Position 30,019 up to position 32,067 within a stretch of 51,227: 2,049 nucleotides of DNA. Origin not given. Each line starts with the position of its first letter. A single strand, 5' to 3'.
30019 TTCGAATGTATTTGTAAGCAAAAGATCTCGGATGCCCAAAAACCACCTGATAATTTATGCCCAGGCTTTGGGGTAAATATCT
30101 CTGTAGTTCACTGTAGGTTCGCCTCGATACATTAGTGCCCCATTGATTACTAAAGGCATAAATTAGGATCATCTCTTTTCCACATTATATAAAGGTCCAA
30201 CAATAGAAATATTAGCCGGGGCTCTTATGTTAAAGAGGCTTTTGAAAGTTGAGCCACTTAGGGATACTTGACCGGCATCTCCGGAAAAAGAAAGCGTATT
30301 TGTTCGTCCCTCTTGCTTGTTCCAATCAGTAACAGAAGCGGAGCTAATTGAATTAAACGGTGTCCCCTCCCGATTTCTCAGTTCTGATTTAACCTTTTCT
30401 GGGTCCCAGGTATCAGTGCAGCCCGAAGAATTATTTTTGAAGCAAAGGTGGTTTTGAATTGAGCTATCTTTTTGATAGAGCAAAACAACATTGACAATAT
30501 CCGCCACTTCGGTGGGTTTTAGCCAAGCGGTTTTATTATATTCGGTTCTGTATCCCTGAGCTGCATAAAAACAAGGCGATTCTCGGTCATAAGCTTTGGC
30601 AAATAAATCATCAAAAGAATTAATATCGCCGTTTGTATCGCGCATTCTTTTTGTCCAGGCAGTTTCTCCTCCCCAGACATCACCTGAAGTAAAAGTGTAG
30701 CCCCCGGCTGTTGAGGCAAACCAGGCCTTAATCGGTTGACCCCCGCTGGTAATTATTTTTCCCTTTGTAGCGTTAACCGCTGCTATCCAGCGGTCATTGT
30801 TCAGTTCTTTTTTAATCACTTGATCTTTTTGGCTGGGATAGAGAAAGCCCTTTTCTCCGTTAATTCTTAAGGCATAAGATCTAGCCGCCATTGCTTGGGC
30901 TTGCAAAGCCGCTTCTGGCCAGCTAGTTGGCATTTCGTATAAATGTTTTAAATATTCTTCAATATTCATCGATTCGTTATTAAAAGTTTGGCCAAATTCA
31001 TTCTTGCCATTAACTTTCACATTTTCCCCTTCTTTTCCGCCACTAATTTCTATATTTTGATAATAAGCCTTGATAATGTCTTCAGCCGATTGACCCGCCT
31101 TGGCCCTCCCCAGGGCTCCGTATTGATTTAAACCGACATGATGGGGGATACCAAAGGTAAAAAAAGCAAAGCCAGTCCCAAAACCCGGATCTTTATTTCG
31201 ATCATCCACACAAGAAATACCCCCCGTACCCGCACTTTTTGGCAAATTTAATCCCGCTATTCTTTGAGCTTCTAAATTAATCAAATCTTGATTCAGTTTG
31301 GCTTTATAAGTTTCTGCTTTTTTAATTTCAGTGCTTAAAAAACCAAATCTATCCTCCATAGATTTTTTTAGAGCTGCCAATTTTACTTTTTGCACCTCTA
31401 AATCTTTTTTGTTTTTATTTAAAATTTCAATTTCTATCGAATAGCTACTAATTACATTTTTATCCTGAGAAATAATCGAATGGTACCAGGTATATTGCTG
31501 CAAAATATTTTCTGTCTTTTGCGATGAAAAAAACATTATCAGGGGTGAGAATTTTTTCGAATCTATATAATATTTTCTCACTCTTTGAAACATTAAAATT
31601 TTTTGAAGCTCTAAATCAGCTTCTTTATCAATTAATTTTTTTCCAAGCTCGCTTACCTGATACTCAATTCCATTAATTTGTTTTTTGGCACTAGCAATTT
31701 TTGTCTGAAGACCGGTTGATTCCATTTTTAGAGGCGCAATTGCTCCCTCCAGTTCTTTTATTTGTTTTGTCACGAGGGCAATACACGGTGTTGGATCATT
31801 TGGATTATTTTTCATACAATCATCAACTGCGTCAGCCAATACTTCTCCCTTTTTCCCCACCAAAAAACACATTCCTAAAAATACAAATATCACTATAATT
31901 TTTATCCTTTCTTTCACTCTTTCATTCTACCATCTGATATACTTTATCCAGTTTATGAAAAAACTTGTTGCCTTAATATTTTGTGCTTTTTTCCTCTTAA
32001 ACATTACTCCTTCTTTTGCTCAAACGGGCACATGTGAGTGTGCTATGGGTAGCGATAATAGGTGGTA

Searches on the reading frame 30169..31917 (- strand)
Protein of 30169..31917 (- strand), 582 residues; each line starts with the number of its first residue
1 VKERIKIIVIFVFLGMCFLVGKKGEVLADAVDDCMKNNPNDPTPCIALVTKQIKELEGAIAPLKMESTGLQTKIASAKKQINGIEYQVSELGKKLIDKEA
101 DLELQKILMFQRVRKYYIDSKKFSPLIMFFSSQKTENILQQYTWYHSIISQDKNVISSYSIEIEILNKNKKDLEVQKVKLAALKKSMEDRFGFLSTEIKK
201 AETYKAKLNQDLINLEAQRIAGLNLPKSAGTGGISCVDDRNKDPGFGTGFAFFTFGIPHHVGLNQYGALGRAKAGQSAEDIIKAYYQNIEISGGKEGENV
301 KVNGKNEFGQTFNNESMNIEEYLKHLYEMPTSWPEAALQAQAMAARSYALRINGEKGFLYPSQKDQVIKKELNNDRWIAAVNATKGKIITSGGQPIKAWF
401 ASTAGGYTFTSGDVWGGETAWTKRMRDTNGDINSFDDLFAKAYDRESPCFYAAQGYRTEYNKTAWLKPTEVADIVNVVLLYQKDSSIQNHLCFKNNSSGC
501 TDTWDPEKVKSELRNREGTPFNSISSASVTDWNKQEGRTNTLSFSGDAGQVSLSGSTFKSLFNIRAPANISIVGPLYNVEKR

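Call 46: search_protein_families(library=pfam, proteins=[window:30169-31917:-], max_evalue=0.00001)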
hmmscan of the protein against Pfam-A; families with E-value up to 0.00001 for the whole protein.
window:30169-31917:- (582 aa): 1 family
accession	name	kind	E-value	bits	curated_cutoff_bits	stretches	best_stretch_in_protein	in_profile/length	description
PF08486.15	SpoIID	-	3.9e-12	47.1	23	1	315-390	9-96/97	Stage II sporulation protein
